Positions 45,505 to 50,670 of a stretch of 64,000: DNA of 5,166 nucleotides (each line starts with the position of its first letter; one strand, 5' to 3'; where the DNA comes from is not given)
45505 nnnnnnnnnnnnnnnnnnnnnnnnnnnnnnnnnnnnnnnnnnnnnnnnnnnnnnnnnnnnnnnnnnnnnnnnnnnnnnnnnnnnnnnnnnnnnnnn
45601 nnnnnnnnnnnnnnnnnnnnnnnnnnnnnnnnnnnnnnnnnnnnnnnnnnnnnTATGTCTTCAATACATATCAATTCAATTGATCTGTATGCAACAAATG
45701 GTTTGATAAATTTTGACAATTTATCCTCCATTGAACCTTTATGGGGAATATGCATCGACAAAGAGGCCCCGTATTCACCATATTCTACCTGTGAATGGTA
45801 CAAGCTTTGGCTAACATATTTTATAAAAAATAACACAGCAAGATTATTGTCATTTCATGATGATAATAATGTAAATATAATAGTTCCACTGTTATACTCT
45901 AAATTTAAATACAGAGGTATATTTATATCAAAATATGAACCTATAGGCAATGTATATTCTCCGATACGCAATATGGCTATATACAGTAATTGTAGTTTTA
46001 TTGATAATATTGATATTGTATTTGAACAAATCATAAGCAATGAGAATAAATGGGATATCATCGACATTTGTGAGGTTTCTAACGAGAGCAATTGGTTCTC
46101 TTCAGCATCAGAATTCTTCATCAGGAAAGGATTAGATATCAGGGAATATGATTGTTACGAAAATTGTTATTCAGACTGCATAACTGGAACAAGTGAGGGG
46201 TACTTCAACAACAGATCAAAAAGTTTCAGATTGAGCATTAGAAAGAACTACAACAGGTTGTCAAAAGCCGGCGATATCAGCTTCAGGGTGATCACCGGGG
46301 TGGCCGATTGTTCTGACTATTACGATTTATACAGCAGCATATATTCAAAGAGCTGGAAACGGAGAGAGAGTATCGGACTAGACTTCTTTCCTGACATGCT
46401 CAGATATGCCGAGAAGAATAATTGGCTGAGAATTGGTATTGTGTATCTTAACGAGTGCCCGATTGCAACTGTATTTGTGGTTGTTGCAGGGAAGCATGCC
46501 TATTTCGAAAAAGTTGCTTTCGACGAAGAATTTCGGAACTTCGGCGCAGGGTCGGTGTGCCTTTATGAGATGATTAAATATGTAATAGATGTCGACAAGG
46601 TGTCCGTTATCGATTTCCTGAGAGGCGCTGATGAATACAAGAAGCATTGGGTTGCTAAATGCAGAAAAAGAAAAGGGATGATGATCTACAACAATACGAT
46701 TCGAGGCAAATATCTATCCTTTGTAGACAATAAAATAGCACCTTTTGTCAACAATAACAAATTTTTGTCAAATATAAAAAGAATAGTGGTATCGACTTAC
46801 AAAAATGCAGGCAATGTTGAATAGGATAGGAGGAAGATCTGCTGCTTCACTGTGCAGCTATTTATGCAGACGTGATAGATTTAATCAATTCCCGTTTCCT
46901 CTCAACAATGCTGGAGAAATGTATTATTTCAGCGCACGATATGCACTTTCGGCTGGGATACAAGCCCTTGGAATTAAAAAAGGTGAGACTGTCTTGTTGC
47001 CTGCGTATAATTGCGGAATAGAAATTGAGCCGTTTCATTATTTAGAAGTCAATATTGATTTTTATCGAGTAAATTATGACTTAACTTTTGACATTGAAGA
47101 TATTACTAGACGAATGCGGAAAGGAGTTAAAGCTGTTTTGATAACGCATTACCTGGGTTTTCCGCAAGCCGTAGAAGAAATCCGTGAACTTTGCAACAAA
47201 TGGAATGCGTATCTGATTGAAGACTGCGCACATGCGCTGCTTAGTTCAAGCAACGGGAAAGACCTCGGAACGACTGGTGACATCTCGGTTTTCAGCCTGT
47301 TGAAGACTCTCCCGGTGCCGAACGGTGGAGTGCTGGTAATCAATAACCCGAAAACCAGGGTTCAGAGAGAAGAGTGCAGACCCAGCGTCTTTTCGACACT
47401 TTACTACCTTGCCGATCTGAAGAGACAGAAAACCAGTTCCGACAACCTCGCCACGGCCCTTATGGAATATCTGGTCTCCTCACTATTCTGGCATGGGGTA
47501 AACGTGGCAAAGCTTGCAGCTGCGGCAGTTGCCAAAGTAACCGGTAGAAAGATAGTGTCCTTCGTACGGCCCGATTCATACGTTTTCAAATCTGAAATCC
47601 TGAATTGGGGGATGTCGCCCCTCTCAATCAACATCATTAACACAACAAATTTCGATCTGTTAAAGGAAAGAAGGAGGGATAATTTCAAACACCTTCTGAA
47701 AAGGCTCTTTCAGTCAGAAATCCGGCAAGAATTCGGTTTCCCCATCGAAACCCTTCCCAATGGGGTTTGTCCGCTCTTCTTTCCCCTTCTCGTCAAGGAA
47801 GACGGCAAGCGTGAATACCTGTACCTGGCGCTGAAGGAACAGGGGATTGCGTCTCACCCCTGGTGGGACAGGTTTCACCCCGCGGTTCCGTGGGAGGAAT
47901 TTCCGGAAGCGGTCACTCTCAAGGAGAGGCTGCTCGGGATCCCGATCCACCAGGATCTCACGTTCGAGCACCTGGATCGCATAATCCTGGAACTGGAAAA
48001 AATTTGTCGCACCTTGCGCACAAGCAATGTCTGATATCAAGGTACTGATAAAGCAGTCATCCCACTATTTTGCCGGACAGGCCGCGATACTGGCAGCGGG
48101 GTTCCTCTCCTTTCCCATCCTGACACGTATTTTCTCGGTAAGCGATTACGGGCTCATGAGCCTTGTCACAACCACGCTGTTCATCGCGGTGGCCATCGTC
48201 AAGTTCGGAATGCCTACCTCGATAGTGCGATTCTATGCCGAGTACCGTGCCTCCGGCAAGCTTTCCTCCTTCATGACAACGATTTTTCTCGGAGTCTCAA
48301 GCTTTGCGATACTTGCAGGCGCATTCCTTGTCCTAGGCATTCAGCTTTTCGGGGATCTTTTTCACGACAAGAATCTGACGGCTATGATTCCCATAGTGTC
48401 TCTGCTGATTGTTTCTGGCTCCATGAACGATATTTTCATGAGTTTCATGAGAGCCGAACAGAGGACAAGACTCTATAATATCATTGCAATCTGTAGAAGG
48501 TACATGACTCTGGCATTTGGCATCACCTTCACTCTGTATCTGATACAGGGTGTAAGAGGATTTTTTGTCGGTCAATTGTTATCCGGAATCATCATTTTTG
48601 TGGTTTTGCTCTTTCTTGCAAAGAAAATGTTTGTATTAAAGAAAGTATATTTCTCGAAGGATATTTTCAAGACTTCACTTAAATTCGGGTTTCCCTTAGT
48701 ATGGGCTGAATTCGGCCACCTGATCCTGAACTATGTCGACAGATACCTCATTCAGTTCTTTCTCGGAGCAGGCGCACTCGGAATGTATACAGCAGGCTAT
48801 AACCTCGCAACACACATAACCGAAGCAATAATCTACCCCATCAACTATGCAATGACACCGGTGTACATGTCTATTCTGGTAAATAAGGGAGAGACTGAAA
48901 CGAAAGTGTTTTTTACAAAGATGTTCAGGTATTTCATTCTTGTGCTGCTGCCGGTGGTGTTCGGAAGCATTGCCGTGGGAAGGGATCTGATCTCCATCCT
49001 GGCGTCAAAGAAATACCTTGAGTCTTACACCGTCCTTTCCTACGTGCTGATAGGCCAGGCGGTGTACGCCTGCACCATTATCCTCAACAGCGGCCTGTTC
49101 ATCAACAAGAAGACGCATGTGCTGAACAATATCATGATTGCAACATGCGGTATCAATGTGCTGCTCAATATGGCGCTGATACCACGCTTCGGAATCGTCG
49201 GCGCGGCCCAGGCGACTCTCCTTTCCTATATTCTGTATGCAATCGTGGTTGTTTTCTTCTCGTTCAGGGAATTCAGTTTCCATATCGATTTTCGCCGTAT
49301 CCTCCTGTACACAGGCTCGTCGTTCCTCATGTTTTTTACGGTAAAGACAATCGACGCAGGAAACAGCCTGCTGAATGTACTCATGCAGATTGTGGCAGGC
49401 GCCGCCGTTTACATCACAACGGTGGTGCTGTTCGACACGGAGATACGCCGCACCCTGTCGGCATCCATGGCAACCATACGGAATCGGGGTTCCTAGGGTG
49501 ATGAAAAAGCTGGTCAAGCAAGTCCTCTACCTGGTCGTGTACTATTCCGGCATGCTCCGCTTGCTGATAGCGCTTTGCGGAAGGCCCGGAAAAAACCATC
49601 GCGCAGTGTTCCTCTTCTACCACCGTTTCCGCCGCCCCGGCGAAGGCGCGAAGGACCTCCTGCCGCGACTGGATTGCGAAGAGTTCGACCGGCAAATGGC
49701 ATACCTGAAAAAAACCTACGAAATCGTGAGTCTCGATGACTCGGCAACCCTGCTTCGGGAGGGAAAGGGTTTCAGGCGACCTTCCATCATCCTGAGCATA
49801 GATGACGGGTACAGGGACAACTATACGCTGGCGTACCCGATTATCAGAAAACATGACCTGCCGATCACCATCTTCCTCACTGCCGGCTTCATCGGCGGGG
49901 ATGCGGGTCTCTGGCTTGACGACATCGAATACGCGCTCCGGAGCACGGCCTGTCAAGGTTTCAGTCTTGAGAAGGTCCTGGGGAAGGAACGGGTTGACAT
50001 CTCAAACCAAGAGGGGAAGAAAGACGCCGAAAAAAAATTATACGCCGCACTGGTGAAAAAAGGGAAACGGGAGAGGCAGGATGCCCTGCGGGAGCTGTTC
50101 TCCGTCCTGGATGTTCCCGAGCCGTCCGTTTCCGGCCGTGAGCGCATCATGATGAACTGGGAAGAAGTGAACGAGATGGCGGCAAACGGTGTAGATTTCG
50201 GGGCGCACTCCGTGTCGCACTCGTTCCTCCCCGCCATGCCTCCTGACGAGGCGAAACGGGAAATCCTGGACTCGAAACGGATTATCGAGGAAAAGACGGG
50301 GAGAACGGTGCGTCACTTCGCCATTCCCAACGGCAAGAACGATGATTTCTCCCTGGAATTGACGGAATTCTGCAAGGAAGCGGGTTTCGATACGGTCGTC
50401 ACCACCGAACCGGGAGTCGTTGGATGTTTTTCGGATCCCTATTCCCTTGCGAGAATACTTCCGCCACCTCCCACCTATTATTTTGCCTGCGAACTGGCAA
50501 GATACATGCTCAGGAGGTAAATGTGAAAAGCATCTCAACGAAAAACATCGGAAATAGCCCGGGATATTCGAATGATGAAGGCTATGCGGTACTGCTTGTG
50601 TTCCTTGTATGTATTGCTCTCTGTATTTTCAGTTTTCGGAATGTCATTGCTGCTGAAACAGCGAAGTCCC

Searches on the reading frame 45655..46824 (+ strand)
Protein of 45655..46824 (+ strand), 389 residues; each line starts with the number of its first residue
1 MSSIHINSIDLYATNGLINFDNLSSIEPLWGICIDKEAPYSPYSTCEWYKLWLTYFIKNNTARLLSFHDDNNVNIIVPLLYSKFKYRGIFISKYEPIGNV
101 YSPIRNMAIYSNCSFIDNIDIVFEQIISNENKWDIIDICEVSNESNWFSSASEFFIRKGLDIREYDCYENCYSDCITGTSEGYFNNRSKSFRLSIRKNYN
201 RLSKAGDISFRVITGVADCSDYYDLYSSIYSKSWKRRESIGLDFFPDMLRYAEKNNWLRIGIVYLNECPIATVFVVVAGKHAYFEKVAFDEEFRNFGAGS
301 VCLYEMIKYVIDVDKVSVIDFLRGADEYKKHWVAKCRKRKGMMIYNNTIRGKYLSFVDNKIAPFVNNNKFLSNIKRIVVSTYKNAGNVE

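Call 41: search_protein_families(library=ncbifam, proteins=[window:45655-46824:+], max_evalue=0.00001)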
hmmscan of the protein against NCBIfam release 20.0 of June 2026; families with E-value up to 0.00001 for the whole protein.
window:45655-46824:+ (389 aa): 0 families

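Call 64: search_protein_families(library=pfam, proteins=[window:45655-46824:+], max_evalue=0.001)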
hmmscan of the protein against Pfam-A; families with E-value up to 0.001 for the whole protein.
window:45655-46824:+ (389 aa): 3 families
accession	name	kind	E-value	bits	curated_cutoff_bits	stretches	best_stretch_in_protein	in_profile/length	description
PF13480.13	Acetyltransf_6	-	3.5e-26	92.5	22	1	189-330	1-143/143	Acetyltransferase (GNAT) domain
PF07395.17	Mig-14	-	5.4e-06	26.4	22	1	187-333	107-256/264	Mig-14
PF00583.31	Acetyltransf_1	-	0.00071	20.3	20.7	0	222-313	4-91/116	Acetyltransferase (GNAT) family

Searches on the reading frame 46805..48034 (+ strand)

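Call 41: search_protein_families(library=ncbifam, proteins=[window:46805-48034:+], max_evalue=0.00001)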
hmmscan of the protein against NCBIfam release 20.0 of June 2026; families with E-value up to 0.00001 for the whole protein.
window:46805-48034:+ (409 aa): 7 families
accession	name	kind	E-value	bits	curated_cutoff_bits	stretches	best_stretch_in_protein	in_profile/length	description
NF008687.0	PRK11706.1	equivalog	3.3e-19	68.9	375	1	50-184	61-198/375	dTDP-4-amino-4,6-dideoxygalactose transaminase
TIGR03588.1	PseC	equivalog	7e-18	64.7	423.5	1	43-183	53-202/380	UDP-4-amino-4,6-dideoxy-N-acetyl-beta-L-altrosamine transaminase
TIGR04181.1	NHT_00031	hypoth_equivalog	5.3e-17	61.7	420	1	100-184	127-213/359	LegC family aminotransferase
NF011936.0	PRK15407.1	equivalog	2.3e-16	59.5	423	1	80-184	136-240/440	lipopolysaccharide biosynthesis protein RfbH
TIGR02379.1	ECA_wecE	subfamily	2.4e-14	52.9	434.85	1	47-188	58-202/376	dTDP-4-amino-4,6-dideoxy-D-glucose transaminase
NF008658.2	PRK11658.1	equivalog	4.9e-12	45.2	631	1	43-182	56-197/379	UDP-4-amino-4-deoxy-L-arabinose aminotransferase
TIGR04427.1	PLP_DesI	equivalog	7.7e-08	31.8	650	1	63-181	93-214/390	dTDP-4-dehydro-6-deoxyglucose aminotransferase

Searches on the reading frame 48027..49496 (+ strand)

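Call 41: search_protein_families(library=ncbifam, proteins=[window:48027-49496:+], max_evalue=0.00001)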
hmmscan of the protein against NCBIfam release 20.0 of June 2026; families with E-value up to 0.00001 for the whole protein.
window:48027-49496:+ (489 aa): 4 families
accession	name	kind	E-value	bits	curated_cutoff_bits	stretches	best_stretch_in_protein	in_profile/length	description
NF050818.1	PolSacchBiosHfsF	equivalog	6.4e-29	101.3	700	1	24-472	19-463/468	polysaccharide biosynthesis protein HfsF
NF007773.0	PRK10459.1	equivalog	2.7e-14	53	273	1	21-477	21-475/492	MOP flippase family protein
NF047674.1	TeichurnBiosyTuaB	equivalog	9.6e-12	44.7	580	1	24-342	25-333/469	teichuronic acid biosynthesis protein TuaB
NF058658.1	Oglyco_Wzx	exception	2.5e-10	40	720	1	31-473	34-467/478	O-glycosylation flippase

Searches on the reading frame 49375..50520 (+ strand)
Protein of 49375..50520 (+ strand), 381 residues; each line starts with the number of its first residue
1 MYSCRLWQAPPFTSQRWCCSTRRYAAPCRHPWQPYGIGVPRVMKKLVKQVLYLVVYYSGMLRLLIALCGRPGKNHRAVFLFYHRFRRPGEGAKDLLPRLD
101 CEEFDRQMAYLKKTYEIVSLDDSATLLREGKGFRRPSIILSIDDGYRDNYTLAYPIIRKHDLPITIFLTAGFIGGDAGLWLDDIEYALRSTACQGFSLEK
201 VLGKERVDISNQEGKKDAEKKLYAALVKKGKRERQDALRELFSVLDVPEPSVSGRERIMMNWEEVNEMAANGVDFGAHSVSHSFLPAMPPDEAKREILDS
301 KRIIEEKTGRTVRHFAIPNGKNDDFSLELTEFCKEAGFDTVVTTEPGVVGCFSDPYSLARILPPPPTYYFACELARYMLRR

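Call 41: search_protein_families(library=ncbifam, proteins=[window:49375-50520:+], max_evalue=0.00001)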
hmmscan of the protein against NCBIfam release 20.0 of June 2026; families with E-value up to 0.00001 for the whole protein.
window:49375-50520:+ (381 aa): 5 families
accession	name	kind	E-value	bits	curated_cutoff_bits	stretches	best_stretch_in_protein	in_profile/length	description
TIGR03938.2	deacetyl_PgaB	equivalog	5.9e-12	44.7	321.9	1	79-172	5-100/621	poly-beta-1,6-N-acetyl-D-glucosamine N-deacetylase PgaB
TIGR03933.1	PIA_icaB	equivalog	4.3e-08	33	248.35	0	102-177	38-113/245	intercellular adhesin biosynthesis polysaccharide N-deacetylase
TIGR02764.1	spore_ybaN_pdaB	equivalog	1.3e-07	31.6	237.4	1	260-341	46-124/191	polysaccharide deacetylase family sporulation protein PdaB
NF011177.0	PRK14582.1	equivalog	1.3e-07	30.3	923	0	99-164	69-135/671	poly-beta-1,6-N-acetyl-D-glucosamine N-deacetylase PgaB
TIGR02884.1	spore_pdaA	equivalog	1e-06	28.6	298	0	263-341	80-156/224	delta-lactam-biosynthetic de-N-acetylase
